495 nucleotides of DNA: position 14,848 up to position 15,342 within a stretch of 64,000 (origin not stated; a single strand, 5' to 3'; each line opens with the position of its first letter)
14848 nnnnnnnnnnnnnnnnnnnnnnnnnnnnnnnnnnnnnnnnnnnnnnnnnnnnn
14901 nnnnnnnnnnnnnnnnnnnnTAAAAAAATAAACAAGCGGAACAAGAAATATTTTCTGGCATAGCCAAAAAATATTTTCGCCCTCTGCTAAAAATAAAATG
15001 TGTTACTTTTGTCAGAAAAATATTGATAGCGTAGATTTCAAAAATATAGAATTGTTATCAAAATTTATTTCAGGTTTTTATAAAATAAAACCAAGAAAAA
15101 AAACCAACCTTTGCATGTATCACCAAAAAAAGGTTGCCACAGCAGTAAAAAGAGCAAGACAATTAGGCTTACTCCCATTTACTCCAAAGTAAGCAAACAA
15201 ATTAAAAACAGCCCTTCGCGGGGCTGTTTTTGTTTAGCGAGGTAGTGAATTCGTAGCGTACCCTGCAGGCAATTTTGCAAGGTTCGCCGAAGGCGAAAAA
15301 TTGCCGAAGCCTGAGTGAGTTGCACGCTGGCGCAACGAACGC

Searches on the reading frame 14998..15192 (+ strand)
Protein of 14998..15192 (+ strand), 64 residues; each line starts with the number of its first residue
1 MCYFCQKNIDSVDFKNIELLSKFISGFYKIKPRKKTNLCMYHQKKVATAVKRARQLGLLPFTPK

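Call 4: search_protein_families(library=pfam, proteins=[window:14998-15189:+], max_evalue=1)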
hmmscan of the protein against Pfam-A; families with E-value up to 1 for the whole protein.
window:14998-15189:+ (64 aa): 1 family
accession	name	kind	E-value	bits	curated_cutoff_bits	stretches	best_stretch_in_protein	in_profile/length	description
PF01084.26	Ribosomal_S18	-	2.1e-21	76.2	21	1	9-59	2-52/52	Ribosomal protein S18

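Call 6: search_protein_families(library=ncbifam, proteins=[window:14998-15189:+], max_evalue=1)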
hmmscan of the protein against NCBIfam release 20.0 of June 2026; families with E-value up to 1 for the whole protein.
window:14998-15189:+ (64 aa): 1 family
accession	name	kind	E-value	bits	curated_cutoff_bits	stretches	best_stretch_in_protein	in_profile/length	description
TIGR00165.1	S18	equivalog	3.9e-22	78.3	38.75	1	1-62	7-68/70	30S ribosomal protein S18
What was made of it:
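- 14998..15192 (+): rpsR (ribosomal protein S18). Pfam S18 E 2e-21 and TIGR00165 E 4e-22 (calls 4, 6).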

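Call 42: find_related_loci(query=A3, collection=metagenome_contigs, flank=3500)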
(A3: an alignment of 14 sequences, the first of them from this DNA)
Query A3 (64 aa) in metagenome_contigs; peptide patterns used: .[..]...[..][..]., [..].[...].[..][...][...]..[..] (x = any residue, [..] = any of these).
600 stretches matched a pattern (row limit reached: there are more); 409 encode a relative of the query (tblastn E <= 1e-3); the best 80 are kept; 80 distinct loci.
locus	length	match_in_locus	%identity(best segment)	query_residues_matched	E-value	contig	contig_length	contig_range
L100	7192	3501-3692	95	1-64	2e-39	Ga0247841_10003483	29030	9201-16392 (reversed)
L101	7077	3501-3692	95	1-64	4e-39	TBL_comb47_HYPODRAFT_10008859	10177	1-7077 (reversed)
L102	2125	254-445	86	1-64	4e-37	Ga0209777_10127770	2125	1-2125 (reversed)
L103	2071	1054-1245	86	1-64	4e-37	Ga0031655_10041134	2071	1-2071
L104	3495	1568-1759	89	1-64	9e-37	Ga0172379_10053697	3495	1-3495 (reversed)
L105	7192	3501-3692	84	1-64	1e-36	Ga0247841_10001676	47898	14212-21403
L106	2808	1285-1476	83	1-64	2e-36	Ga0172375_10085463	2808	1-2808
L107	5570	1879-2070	86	1-64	2e-36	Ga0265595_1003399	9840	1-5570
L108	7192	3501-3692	86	1-64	1e-36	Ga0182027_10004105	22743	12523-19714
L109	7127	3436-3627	84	1-64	2e-36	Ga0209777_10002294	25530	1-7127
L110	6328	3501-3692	88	1-64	3e-36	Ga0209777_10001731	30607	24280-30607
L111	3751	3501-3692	86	1-64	6e-36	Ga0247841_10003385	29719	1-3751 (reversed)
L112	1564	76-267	86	1-64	5e-36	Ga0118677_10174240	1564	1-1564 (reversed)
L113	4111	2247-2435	84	2-64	6e-35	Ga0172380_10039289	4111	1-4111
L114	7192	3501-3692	83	1-64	7e-35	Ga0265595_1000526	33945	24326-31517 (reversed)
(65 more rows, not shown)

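Call 74: find_encoding_contigs(protein=window:14998-15192:+, flank=2500, max_places=10)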
Protein window:14998-15192:+ (64 aa): 9 contigs read that carry it; 5 places shown.
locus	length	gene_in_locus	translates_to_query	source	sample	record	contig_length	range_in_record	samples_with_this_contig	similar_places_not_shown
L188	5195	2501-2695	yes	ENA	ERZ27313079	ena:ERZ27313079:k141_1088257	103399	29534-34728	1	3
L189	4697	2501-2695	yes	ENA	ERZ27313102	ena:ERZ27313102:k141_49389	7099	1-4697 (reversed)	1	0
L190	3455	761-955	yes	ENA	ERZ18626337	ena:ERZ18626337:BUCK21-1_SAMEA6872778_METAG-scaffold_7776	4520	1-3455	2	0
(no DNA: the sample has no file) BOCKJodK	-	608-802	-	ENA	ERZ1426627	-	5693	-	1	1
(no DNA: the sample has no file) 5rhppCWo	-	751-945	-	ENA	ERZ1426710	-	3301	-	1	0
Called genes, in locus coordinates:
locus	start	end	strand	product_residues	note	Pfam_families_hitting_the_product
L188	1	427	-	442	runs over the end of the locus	PF02878:PGM_PMM_I, PF02879:PGM_PMM_II, PF02880:PGM_PMM_III, PF00408:PGM_PMM_IV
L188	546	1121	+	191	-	PF01250:Ribosomal_S6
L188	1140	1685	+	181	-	PF00436:SSB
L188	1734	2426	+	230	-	-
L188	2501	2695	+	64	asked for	PF01084:Ribosomal_S18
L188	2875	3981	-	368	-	PF00154:RecA_N, PF08423:Rad51 (weak), PF06745:ATPase (weak), PF27531:MT3502_N, PF21096:RecA_C (weak)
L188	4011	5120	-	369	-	PF19453:DUF5991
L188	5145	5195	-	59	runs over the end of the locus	-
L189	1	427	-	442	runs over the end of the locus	PF02878:PGM_PMM_I, PF02879:PGM_PMM_II, PF02880:PGM_PMM_III, PF00408:PGM_PMM_IV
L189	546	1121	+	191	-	PF01250:Ribosomal_S6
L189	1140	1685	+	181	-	PF00436:SSB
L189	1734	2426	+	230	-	-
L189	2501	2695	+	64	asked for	PF01084:Ribosomal_S18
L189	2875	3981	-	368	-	PF00154:RecA_N, PF08423:Rad51 (weak), PF06745:ATPase (weak), PF27531:MT3502_N, PF21096:RecA_C (weak)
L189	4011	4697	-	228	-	?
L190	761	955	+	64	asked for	PF01084:Ribosomal_S18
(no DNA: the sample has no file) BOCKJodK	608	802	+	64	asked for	PF01084:Ribosomal_S18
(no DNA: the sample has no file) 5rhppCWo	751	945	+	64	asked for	PF01084:Ribosomal_S18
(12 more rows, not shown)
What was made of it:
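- All 9 contigs of the window's species carry it (call 74).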
